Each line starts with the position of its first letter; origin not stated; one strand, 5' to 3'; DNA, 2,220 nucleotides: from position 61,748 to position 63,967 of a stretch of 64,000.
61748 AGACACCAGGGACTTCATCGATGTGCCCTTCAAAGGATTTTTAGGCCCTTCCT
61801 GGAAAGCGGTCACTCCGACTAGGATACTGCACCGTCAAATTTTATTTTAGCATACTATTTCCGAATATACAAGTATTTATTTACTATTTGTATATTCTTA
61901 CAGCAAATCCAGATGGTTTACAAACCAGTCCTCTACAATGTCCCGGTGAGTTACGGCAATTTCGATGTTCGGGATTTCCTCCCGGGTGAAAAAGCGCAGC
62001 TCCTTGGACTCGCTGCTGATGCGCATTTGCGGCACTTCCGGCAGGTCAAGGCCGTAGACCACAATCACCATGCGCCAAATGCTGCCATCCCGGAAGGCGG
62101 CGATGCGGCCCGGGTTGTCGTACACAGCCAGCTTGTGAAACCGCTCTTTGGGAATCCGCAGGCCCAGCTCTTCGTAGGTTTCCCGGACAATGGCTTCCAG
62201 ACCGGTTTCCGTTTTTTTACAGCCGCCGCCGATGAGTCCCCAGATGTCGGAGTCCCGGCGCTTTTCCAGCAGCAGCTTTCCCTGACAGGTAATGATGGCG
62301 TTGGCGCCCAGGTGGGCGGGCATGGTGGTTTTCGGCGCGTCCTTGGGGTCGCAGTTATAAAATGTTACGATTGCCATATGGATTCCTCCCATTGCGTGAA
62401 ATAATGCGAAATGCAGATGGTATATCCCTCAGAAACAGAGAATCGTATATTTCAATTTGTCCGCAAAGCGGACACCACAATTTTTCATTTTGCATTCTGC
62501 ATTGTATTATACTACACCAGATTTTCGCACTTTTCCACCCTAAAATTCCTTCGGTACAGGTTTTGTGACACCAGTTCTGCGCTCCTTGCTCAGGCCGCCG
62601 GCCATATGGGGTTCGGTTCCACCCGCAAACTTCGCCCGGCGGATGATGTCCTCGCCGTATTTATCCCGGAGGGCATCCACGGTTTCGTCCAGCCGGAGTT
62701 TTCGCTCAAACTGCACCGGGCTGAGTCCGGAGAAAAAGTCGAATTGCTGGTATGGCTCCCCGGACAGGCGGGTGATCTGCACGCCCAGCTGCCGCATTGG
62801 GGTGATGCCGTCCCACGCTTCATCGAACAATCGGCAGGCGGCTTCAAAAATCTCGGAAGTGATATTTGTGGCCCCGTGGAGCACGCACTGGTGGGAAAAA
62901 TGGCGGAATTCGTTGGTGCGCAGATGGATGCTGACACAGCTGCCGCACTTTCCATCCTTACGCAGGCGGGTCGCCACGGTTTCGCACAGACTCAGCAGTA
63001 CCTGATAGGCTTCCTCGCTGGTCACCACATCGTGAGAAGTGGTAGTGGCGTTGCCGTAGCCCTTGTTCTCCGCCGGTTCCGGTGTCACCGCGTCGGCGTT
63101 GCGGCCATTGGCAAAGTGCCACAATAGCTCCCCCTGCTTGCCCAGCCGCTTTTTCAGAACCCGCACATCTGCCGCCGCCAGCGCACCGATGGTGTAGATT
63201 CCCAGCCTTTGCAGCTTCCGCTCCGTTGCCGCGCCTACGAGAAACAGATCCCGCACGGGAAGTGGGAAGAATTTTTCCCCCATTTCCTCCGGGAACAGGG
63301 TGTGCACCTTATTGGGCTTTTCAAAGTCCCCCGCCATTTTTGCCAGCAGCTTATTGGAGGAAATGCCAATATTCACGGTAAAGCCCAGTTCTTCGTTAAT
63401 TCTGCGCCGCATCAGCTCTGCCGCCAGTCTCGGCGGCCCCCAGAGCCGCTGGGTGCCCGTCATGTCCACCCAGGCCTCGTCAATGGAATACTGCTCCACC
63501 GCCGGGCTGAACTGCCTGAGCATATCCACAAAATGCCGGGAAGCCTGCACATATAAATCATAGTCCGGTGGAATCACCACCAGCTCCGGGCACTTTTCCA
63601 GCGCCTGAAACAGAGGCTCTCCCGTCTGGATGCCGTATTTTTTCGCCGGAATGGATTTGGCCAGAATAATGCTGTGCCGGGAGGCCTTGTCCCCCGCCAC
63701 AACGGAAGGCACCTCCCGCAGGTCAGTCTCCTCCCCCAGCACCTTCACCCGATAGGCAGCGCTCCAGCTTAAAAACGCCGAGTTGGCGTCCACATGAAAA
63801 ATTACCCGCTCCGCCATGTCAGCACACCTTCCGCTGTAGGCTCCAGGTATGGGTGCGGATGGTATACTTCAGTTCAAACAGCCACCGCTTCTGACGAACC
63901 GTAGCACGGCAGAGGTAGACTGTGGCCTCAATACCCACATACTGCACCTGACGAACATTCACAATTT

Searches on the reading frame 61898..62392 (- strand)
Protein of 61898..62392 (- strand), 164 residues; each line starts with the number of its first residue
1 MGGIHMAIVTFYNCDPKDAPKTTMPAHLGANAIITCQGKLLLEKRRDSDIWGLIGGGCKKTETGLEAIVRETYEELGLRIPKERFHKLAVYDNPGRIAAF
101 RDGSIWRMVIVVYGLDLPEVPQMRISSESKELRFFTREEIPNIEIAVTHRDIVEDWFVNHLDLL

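Call 4: search_protein_families(library=pfam, proteins=[window:61898-62392:-])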
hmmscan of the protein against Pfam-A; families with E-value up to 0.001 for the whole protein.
window:61898-62392:- (164 aa): 2 families
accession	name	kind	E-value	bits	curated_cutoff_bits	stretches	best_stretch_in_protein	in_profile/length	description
PF00293.34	NUDIX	-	2.1e-12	47.7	21.1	1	29-154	5-132/134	NUDIX domain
PF14815.12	NUDIX_4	-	3e-05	24.2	35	0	32-81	3-54/113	NUDIX domain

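Call 5: search_protein_families(library=ncbifam, proteins=[window:61898-62392:-])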
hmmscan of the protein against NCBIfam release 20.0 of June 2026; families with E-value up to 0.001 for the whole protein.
window:61898-62392:- (164 aa): 14 families
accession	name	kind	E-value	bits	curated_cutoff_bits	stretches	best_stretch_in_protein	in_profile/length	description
NF041652.1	Nud_hyd_Dein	equivalog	8.1e-08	32.6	200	1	36-142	30-129/152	Nudix hydrolase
NF003788.0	PRK05379.1-5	equivalog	2.8e-06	26.9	354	1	8-140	196-329/351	bifunctional nicotinamide-nucleotide adenylyltransferase/Nudix hydroxylase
NF001937.0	PRK00714.1-4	equivalog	5.6e-06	26.1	139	1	33-79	15-61/161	RNA pyrophosphohydrolase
NF006530.0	PRK08999.1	equivalog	8.7e-06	25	245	1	29-85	9-69/315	Nudix family hydrolase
NF003786.0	PRK05379.1-2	equivalog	1.2e-05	24.6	397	1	10-99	203-297/354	bifunctional nicotinamide-nucleotide adenylyltransferase/Nudix hydroxylase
NF007834.0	PRK10546.1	equivalog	3.8e-05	23.5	156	1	31-81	8-62/135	pyrimidine (deoxy)nucleoside triphosphate diphosphatase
NF003791.0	PRK05379.2-3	equivalog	4.7e-05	22.7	409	1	24-98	199-280/340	bifunctional nicotinamide-nucleotide adenylyltransferase/Nudix hydroxylase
NF006961.0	PRK09438.1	equivalog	8.8e-05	22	103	1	39-85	22-68/151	dihydroneopterin triphosphate diphosphatase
NF003785.0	PRK05379.1-1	equivalog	0.00012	21.4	418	1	25-137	201-317/347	bifunctional nicotinamide-nucleotide adenylyltransferase/Nudix hydroxylase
NF003787.0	PRK05379.1-4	equivalog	0.00017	20.7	449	1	28-140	209-324/346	bifunctional nicotinamide-nucleotide adenylyltransferase/Nudix hydroxylase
NF001934.0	PRK00714.1-1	equivalog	0.0002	20.8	241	1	33-80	15-62/176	RNA pyrophosphohydrolase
NF003790.0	PRK05379.2-2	equivalog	0.00024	20.3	403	1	17-100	209-296/354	bifunctional nicotinamide mononucleotide adenylyltransferase/ADP-ribose pyrophosphatase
NF012016.0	PRK15472.1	equivalog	0.00026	20.7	95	1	49-151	31-133/141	nucleoside triphosphatase NudI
NF001936.0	PRK00714.1-3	equivalog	0.00041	20.3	118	1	37-79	22-65/155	RNA pyrophosphohydrolase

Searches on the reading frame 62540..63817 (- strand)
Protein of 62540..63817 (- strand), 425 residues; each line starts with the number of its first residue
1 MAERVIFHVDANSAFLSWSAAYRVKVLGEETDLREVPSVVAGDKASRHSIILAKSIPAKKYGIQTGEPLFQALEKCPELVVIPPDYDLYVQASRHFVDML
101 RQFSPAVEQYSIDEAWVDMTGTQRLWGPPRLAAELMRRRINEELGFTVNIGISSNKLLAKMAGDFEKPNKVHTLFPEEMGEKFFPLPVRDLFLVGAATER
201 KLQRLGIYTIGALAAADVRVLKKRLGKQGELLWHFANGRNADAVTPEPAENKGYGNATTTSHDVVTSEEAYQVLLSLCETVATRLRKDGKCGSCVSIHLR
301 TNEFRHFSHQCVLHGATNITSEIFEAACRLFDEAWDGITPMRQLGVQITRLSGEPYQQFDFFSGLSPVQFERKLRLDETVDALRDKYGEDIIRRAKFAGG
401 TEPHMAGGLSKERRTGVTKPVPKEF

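Call 4: search_protein_families(library=pfam, proteins=[window:62540-63817:-])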
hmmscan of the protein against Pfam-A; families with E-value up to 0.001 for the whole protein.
window:62540-63817:- (425 aa): 3 families
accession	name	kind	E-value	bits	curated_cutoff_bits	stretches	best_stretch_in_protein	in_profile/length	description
PF00817.25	IMS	-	5.9e-41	140.3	23.2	1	27-163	12-147/148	impB/mucB/samB family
PF11799.13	IMS_C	-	3.2e-27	95.5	20.7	1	252-360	2-108/109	impB/mucB/samB family C-terminal domain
PF21999.2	IMS_HHH_1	-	4.7e-06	27.4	27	1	194-238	6-51/53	DNA polymerase-iota, thumb domain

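Call 5: search_protein_families(library=ncbifam, proteins=[window:62540-63817:-])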
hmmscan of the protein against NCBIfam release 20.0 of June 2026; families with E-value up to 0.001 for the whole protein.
window:62540-63817:- (425 aa): 10 families
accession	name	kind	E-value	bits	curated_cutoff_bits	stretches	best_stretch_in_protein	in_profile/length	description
NF002848.0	PRK03103.1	subfamily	1.1e-105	353.5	381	1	2-396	2-390/410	DNA polymerase IV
NF002492.0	PRK01810.1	equivalog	3.2e-83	279.7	399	1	3-396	9-393/412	DNA polymerase IV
NF002751.0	PRK02794.1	equivalog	3.8e-73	246.8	371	1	29-395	56-415/425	DNA polymerase IV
NF003015.0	PRK03858.1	subfamily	1.7e-64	218.3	367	1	31-400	27-388/399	DNA polymerase IV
NF002677.0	PRK02406.1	equivalog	1e-61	209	256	1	4-353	6-345/357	DNA polymerase IV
NF002882.0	PRK03348.1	equivalog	4.9e-57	193.7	389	1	3-373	4-364/461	DNA polymerase IV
NF002883.0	PRK03352.1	equivalog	3.8e-52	177.6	330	1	4-348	5-339/347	DNA polymerase IV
NF010731.0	PRK14133.1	equivalog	6.2e-51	173.7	362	1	3-362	2-347/352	DNA polymerase IV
NF002955.0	PRK03609.1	subfamily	5.4e-31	107.9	431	1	31-390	20-387/422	translesion error-prone DNA polymerase V subunit UmuC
NF002292.0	PRK01216.1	equivalog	4.8e-28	98.2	339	1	53-251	45-244/351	DNA polymerase IV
